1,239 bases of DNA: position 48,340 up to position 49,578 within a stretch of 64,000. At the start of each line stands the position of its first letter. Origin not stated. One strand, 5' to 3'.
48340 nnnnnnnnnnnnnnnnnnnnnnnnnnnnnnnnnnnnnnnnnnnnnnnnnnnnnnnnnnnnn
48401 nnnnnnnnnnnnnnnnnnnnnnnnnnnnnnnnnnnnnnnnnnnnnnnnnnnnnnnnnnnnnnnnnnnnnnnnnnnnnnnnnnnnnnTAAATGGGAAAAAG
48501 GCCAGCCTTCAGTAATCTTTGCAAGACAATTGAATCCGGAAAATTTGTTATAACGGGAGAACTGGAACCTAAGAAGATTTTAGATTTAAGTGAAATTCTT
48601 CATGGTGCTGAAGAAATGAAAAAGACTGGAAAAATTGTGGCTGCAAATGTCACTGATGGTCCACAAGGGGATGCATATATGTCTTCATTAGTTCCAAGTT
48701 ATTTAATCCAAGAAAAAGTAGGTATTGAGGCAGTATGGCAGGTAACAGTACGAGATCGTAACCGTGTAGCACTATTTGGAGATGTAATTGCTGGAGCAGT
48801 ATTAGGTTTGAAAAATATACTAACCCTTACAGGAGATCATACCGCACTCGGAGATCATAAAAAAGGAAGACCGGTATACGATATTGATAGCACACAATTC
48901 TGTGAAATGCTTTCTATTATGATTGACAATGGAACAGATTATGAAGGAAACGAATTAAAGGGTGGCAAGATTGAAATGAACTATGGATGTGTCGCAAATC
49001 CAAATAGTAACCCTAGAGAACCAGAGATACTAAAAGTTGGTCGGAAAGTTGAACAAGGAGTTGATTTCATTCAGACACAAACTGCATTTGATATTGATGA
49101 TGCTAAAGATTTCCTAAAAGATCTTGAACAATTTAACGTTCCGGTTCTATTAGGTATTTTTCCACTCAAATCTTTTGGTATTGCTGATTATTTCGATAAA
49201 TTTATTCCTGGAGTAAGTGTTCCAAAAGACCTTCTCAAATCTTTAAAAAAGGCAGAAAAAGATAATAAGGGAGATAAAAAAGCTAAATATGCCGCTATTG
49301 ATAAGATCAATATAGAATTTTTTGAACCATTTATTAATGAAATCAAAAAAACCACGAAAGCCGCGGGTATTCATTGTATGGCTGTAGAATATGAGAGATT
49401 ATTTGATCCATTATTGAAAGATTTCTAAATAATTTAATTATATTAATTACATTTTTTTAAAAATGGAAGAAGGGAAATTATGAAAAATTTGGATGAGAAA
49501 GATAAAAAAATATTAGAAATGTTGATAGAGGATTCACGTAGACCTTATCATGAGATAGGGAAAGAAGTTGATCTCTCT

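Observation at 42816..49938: hdrA(-mvhD)-hdrC-hdrB-metV-metF(-lrp) cluster: candidate electron-bifurcating methylene-pterin reductase in an archaeal genome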

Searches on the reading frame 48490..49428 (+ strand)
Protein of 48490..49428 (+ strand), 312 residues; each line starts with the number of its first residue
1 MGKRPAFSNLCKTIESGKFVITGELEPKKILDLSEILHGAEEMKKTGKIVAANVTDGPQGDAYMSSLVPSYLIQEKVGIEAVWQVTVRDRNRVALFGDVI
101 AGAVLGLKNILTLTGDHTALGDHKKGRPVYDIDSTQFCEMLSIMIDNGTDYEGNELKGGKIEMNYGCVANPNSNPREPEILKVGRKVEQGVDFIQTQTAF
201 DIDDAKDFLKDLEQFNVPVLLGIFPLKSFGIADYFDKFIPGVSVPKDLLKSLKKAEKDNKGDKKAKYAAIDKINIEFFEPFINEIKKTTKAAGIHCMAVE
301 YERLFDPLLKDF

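Call 3: search_protein_families(library=pfam, proteins=[window:48490-49428:+], max_evalue=0.01)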
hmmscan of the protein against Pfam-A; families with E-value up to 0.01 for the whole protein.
window:48490-49428:+ (312 aa): 1 family
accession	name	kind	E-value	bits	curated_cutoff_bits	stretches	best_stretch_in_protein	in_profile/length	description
PF02219.23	MTHFR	-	2.2e-26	93.3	24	1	12-306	4-280/287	Methylenetetrahydrofolate reductase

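Call 4: search_protein_families(library=ncbifam, proteins=[window:48490-49428:+], max_evalue=0.01)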
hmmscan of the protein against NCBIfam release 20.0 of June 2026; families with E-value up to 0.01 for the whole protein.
window:48490-49428:+ (312 aa): 4 families
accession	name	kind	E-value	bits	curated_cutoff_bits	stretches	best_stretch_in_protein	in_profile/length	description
NF006396.0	PRK08645.1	equivalog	1.1e-52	179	453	1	8-265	312-565/611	bifunctional homocysteine S-methyltransferase/methylenetetrahydrofolate reductase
TIGR00676.1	fadh2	equivalog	8e-13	48.4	293.7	1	52-265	32-236/275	methylenetetrahydrofolate reductase [NAD(P)H]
TIGR00677.1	fadh2_euk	equivalog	4e-11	42.8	310.05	1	49-262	30-234/281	methylenetetrahydrofolate reductase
NF006950.0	PRK09432.1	equivalog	0.00011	21.6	382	1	169-273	155-261/296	methylenetetrahydrofolate reductase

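Call 13: search_solved_structures(query=window:48490-49428:+, max_evalue=0.01, show_alignments=2)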
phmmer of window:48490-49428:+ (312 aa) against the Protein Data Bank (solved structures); distinct sequences matched with E-value up to 0.01: 5.
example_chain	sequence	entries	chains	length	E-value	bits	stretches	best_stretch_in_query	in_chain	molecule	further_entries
1v93_A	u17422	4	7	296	5.4e-06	29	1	35-261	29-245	5,10-Methylenetetrahydrofolate reductase | Methylenetetrahydrofolate reductase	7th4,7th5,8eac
3apt_A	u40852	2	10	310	6.3e-06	28.8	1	35-261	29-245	Methylenetetrahydrofolate reductase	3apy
6fcx_A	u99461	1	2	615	1.5e-05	27.5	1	57-260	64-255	Methylenetetrahydrofolate reductase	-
8qa4_A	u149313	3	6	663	1.8e-05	27.2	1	57-260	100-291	Methylenetetrahydrofolate reductase (NADPH)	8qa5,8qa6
6fnu_A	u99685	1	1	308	0.0015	20.9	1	52-299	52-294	Methylenetetrahydrofolate reductase 1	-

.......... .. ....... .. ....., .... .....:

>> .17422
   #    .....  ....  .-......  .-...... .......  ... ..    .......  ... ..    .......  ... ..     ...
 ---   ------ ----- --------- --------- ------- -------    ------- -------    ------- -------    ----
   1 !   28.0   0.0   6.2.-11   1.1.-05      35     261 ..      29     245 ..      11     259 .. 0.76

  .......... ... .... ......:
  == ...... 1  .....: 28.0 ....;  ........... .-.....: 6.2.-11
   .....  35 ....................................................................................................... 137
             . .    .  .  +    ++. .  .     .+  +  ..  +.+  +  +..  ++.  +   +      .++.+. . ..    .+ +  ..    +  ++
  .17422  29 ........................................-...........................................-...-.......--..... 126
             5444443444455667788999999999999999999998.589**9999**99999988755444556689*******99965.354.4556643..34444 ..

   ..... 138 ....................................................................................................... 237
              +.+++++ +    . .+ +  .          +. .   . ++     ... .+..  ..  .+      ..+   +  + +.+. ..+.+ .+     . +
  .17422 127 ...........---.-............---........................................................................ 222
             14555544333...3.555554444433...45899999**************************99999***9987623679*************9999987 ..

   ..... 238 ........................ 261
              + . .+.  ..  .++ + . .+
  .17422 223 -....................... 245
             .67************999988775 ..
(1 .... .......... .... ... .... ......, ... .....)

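Call 18: find_homologous_proteins(query=window:48490-49428:+, max_evalue=0.00001)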
Query window:48490-49428:+ (312 aa): 1074 proteins with E <= 0.00001 among 2959 candidates; the best 120 are listed.
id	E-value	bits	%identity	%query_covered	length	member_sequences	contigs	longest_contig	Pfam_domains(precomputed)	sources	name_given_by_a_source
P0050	4.8e-192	655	93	100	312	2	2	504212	PF02219.24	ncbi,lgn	-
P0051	1.0e-191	654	93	100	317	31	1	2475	PF02219.24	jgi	jgi:methylenetetrahydrofolate reductase (NADPH)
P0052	2.0e-190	649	92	100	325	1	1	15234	PF02219.24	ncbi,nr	ncbi:MAG: hypothetical protein EU539_06360 [Promethearchaeota archaeon]|nr:MAG: hypothetical protein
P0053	1.0e-189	647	90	100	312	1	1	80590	PF02219.24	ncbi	ncbi:MAG: methylenetetrahydrofolate reductase [Promethearchaeota archaeon]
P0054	1.2e-189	647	92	100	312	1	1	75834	PF02219.24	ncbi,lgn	ncbi:MAG: methylenetetrahydrofolate reductase [Candidatus Odinarchaeota archaeon]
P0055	1.8e-189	646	92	100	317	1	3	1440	PF02219.24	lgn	-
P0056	4.4e-189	645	91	100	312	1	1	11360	PF02219.24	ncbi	ncbi:MAG: methylenetetrahydrofolate reductase [Promethearchaeota archaeon]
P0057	8.5e-189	644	91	100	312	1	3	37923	PF02219.24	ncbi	ncbi:MAG: methylenetetrahydrofolate reductase [Promethearchaeota archaeon]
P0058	1.1e-188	644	92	100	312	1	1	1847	PF02219.24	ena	-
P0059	1.5e-188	643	90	100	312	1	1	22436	PF02219.24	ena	-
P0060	2.1e-188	643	91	100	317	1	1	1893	PF02219.24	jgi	jgi:methylenetetrahydrofolate reductase (NADPH)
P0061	2.3e-188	643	91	100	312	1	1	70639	PF02219.24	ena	-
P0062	2.9e-188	642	91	100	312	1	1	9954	PF02219.24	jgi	jgi:5,10-methylenetetrahydrofolate reductase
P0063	3.2e-188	642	91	100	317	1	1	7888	PF02219.24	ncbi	ncbi:MAG: methylenetetrahydrofolate reductase [Promethearchaeia archaeon]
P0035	3.8e-188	642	91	100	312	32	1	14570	PF02219.24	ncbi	-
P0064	4.3e-188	642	90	100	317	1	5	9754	PF02219.24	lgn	-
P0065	4.5e-188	642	90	100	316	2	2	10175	PF02219.24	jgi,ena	-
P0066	7.8e-188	641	91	100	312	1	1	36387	PF02219.24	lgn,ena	-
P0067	7.8e-188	641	91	100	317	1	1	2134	PF02219.24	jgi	jgi:methylenetetrahydrofolate reductase (NADPH)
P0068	1.1e-187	641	91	100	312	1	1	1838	PF02219.24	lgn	-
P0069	1.6e-187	640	90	100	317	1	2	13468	PF02219.24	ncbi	ncbi:MAG: methylenetetrahydrofolate reductase [Candidatus Hermodarchaeota archaeon]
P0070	1.7e-187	640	90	100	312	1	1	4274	PF02219.24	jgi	-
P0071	2.6e-187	639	90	100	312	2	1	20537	PF02219.24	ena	-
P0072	3.1e-187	639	90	100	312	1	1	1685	PF02219.24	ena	-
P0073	3.2e-187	639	90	100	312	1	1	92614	PF02219.24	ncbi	ncbi:MAG: methylenetetrahydrofolate reductase [Promethearchaeota archaeon]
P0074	4.5e-187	638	89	100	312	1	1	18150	PF02219.24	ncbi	ncbi:MAG: methylenetetrahydrofolate reductase [Promethearchaeota archaeon]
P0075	5.9e-187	638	90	100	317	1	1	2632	PF02219.24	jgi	jgi:5,10-methylenetetrahydrofolate reductase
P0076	6.9e-187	638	90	100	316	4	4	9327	PF02219.24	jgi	jgi:methylenetetrahydrofolate reductase (NADPH)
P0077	9.0e-187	638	90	100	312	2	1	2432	PF02219.24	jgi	-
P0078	2.3e-186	636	90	100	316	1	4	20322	PF02219.24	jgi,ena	-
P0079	3.5e-186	636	89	100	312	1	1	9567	PF02219.24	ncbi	-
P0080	3.8e-186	635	90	100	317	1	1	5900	PF02219.24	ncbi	-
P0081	5.7e-186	635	90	99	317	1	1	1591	PF02219.24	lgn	-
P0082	8.4e-186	634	90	100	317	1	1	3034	PF02219.24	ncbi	ncbi:MAG: methylenetetrahydrofolate reductase [Candidatus Heimdallarchaeota archaeon]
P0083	1.2e-185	634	88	100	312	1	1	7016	PF02219.24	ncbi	-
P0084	1.7e-185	633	90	100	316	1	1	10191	PF02219.24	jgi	-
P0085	2.6e-185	633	90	100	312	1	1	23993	PF02219.24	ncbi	ncbi:MAG: methylenetetrahydrofolate reductase [Candidatus Hodarchaeota archaeon]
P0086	6.4e-185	631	89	100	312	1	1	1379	PF02219.24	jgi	-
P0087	1.5e-184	630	89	100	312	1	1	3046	PF02219.24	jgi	jgi:5,10-methylenetetrahydrofolate reductase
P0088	2.1e-184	630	88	100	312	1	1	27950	PF02219.24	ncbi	-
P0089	1.7e-183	627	89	100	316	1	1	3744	PF02219.24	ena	-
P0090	5.5e-183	625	88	100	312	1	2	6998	PF02219.24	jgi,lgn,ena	-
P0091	2.2e-182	623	88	100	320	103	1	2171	PF02219.24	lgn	-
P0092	2.3e-182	623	88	100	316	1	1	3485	PF02219.24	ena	-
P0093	2.3e-182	623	88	100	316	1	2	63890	PF02219.24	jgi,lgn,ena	-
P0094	3.1e-182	623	88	100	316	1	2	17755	PF02219.24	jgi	-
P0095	3.7e-182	622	88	100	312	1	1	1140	PF02219.24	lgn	-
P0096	4.8e-182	622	88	100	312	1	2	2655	PF02219.24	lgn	-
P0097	6.8e-182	621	88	100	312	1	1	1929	PF02219.24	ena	-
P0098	9.5e-182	621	88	100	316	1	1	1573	PF02219.24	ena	-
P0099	1.1e-181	621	88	100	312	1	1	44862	PF02219.24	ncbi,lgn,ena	-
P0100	5.2e-181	619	87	100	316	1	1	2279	PF02219.24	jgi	-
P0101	5.5e-181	618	88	100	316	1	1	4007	PF02219.24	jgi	jgi:5,10-methylenetetrahydrofolate reductase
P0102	6.1e-181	618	88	100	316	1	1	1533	PF02219.24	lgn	-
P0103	1.3e-180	617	88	100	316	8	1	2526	PF02219.24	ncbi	-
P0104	1.3e-180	617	88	100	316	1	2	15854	PF02219.24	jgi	-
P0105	3.7e-180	616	87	100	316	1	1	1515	PF02219.24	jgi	-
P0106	3.8e-180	616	88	100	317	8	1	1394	PF02219.24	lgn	-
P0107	4.0e-180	616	88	100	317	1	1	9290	PF02219.24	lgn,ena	-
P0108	4.6e-180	615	87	100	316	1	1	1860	PF02219.24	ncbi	-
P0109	4.8e-180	615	88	100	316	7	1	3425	PF02219.24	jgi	-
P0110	4.8e-180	615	87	100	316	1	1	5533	PF02219.24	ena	-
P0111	6.4e-180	615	87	100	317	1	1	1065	PF02219.24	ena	-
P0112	8.5e-180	615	86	100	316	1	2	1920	PF02219.24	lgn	-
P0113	8.9e-180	615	87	100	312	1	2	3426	PF02219.24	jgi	-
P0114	9.5e-180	614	87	100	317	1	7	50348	PF02219.24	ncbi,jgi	ncbi:MAG: methylenetetrahydrofolate reductase [Promethearchaeota archaeon]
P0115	1.1e-179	614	88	100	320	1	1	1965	PF02219.24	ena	-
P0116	1.1e-179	614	87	100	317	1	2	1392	PF02219.24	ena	-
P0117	1.1e-179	614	88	100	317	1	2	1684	PF02219.24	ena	-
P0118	1.1e-179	614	87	100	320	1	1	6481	PF02219.24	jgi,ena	-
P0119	1.1e-179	614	88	100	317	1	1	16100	PF02219.24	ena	-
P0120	1.1e-179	614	88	100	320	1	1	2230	PF02219.24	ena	-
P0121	1.3e-179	614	87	100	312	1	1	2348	PF02219.24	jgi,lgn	-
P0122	1.4e-179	614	86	100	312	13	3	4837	PF02219.24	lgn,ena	-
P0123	1.9e-179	613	87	100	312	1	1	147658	PF02219.24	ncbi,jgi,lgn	-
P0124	2.7e-179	613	87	100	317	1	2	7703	PF02219.24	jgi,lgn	-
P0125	2.8e-179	613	87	100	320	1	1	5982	PF02219.24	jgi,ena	-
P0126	2.9e-179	613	87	100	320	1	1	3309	PF02219.24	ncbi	-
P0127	3.9e-179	612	87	100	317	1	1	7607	PF02219.24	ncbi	-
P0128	3.9e-179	612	87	100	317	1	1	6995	PF02219.24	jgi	-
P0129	4.9e-179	612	87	100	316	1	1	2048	PF02219.24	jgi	-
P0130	5.3e-179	612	87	100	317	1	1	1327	PF02219.24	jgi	-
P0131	5.7e-179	612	87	100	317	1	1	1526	PF02219.24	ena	-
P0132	6.9e-179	612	87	100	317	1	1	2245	PF02219.24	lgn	-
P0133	7.2e-179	612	87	100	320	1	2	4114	PF02219.24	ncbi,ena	-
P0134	8.7e-179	611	86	100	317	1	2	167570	PF02219.24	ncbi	ncbi:MAG: methylenetetrahydrofolate reductase [Promethearchaeota archaeon]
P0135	9.1e-179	611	86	100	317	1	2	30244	PF02219.24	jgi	-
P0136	9.5e-179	611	87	100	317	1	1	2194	PF02219.24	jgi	-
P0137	9.6e-179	611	87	100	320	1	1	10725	PF02219.24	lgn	-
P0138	9.8e-179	611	87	100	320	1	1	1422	PF02219.24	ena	-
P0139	1.0e-178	611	87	100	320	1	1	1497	PF02219.24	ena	-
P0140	1.0e-178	611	87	100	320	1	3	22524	PF02219.24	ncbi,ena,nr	ncbi:MAG: methylenetetrahydrofolate reductase [Candidatus Lokiarchaeota archaeon]|nr:methylenetetrah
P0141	1.0e-178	611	87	100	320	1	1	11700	PF02219.24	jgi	-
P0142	1.0e-178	611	87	100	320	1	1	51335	PF02219.24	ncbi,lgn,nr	ncbi:MAG: hypothetical protein CEE42_07760 [Promethearchaeota archaeon Loki_b31]|nr:MAG: hypothetica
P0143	1.1e-178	611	87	100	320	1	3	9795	PF02219.24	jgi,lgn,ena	-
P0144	1.2e-178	611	86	100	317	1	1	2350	PF02219.24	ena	-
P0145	1.3e-178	611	86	100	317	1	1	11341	PF02219.24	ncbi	ncbi:MAG: methylenetetrahydrofolate reductase [Candidatus Thorarchaeota archaeon]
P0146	1.4e-178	611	87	100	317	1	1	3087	PF02219.24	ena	-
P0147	1.4e-178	611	87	100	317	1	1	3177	PF02219.24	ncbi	-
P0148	1.6e-178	610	87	100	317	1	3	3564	PF02219.24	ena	-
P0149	1.6e-178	610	87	100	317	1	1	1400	PF02219.24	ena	-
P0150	1.9e-178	610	87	100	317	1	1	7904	PF02219.24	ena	-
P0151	2.3e-178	610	87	100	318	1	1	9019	PF02219.24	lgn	-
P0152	2.5e-178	610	87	100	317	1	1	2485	PF02219.24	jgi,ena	-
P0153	2.5e-178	610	86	100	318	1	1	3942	PF02219.24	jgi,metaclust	metaclust:\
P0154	2.6e-178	610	86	100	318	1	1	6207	PF02219.24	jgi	-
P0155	2.6e-178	610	86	100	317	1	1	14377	PF02219.24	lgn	-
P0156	2.7e-178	610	86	100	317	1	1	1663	PF02219.24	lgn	-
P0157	2.7e-178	610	86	100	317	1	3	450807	PF02219.24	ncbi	ncbi:MAG: methylenetetrahydrofolate reductase [Candidatus Hodarchaeota archaeon]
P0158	2.9e-178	610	85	100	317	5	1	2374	PF02219.24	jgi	jgi:5,10-methylenetetrahydrofolate reductase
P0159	3.4e-178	609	87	100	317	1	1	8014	PF02219.24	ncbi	-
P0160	3.4e-178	609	87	100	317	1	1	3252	PF02219.24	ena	-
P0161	3.4e-178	609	87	100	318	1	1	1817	PF02219.24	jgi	-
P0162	3.5e-178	609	87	100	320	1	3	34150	PF02219.24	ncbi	-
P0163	3.6e-178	609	86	100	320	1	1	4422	PF02219.24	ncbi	-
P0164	3.6e-178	609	87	100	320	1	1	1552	PF02219.24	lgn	-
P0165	3.6e-178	609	85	100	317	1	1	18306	PF02219.24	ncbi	-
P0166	4.0e-178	609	86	100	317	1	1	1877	PF02219.24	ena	-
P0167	4.7e-178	609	87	100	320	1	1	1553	PF02219.24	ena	-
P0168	4.9e-178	609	87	100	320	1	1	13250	PF02219.24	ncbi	-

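Call 25: search_protein_representatives(protein=window:48490-49428:+)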
Query: 312 residues. Proteins with E-value up to 0.001 (for the whole library): 3267; up to 1e-10: 1615; up to 1e-30: 203. The best 150 are listed.
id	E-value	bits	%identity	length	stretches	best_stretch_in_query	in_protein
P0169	2.4e-90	319.2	49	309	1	4-309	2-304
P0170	3.7e-86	305.4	48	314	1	2-309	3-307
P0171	1.1e-85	303.8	47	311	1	4-309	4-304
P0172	5.5e-81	288.4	49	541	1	3-305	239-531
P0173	4.3e-69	249.4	47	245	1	67-310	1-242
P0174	1.4e-60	221.5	40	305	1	13-305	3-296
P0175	1.8e-60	221.1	49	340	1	4-213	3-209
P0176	5.6e-51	189.9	80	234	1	1-114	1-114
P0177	1.5e-48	181.9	38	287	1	9-262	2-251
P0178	3.3e-48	180.8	37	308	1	9-306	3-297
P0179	2.1e-46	174.9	38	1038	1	8-309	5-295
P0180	3.3e-46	174.2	37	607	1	9-271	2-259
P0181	8.0e-46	173.0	39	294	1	8-302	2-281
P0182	1.4e-45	172.1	37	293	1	8-258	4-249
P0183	9.4e-45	169.4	39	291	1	9-258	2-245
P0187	4.3e-44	167.3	37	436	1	7-305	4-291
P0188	7.9e-44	166.4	38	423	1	14-306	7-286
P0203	4.4e-41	157.4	35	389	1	2-305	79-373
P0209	1.0e-40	156.2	35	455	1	8-304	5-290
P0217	8.1e-39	149.9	34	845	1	10-308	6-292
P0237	4.3e-37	144.3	36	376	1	8-309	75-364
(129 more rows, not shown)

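Call 32: find_related_loci(query=A2, collection=genome_contigs, flank=10000)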
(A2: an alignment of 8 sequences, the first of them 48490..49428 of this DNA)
Query A2 (312 aa) in genome_contigs; peptide patterns used: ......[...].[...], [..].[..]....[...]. (x = any residue, [..] = any of these).
493 stretches matched a pattern; 443 encode a relative of the query (tblastn E <= 1e-3); the best 80 are kept; 80 distinct loci.
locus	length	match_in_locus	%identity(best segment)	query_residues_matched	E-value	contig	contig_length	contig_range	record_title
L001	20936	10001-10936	93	1-312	0e+0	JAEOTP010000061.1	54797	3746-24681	MAG: Promethearchaeota archaeon isolate YT2_053 k127_23955559, whole genome shotgun sequence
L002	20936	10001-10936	93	1-312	0e+0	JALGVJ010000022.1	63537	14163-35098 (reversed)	MAG: Promethearchaeota archaeon isolate Meg22_1012_Bin_233 Meg22_1012_Bin_233_scaffold_627, whole genome shotgun sequenc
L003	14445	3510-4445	92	1-312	0e+0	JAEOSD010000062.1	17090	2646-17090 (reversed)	MAG: Promethearchaeota archaeon isolate Yap2000.bin6.138 contig-145_3503, whole genome shotgun sequence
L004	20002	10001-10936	91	1-312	0e+0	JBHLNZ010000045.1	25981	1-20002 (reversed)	MAG: Promethearchaeota archaeon isolate DZ2S.411 DZ2S.411@5469, whole genome shotgun sequence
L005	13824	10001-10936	92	1-312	0e+0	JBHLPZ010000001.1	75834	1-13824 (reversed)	MAG: Candidatus Odinarchaeota archaeon isolate H3B.4 H3B.4@542, whole genome shotgun sequence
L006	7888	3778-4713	91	1-312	0e+0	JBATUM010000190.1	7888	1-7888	MAG: Promethearchaeia archaeon isolate MFD12951_ilm_asm_bin5 k127_104427, whole genome shotgun sequence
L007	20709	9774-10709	92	1-312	0e+0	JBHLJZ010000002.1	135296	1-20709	MAG: Candidatus Hodarchaeota archaeon isolate DZ1B.201 DZ1B.201@173, whole genome shotgun sequence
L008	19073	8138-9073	91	1-312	0e+0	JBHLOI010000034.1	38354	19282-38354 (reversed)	MAG: Promethearchaeota archaeon isolate DZ3M.320 DZ3M.320@2805, whole genome shotgun sequence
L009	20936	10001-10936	90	1-312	0e+0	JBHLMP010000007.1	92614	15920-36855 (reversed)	MAG: Promethearchaeota archaeon isolate DZ2M.348 DZ2M.348@501, whole genome shotgun sequence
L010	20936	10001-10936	91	1-312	0e+0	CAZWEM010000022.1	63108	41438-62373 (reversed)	MAG TPA_asm: uncultured archaeon isolate binchicken_co94_320 genome assembly, contig: NODE_513_length_63108_cov_8.123277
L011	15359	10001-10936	90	1-312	0e+0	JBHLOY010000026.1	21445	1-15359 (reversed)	MAG: Promethearchaeota archaeon isolate DZ3S.305 DZ3S.305@6793, whole genome shotgun sequence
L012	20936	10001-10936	91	1-312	0e+0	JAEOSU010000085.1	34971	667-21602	MAG: Promethearchaeota archaeon isolate YT_039 k127_46275289, whole genome shotgun sequence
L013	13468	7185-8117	90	1-311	0e+0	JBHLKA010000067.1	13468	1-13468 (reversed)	MAG: Candidatus Hodarchaeota archaeon isolate DZ1B.205 DZ1B.205@14749, whole genome shotgun sequence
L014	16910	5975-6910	89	1-312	0e+0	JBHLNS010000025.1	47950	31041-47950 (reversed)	MAG: Promethearchaeota archaeon isolate DZ2S.372 DZ2S.372@1892, whole genome shotgun sequence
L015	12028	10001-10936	89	1-312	0e+0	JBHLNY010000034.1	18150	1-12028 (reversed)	MAG: Promethearchaeota archaeon isolate DZ2S.398 DZ2S.398@9531, whole genome shotgun sequence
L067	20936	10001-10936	75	1-312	1e-161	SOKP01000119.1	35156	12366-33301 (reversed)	MAG: Promethearchaeota archaeon isolate E44_bin85 NODE_289_length_35156_cov_63.610097, whole genome shotgun sequence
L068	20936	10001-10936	75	1-312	4e-161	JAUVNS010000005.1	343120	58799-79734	MAG: Promethearchaeota archaeon isolate CSMAG_616 CSMAG_616_k141_1425063_length_343120_cov_19.5099, whole genome shotgun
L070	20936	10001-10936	74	1-312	2e-160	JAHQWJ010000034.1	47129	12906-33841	MAG: Promethearchaeia archaeon isolate ABR04 NODE_174_length_47129_cov_25, whole genome shotgun sequence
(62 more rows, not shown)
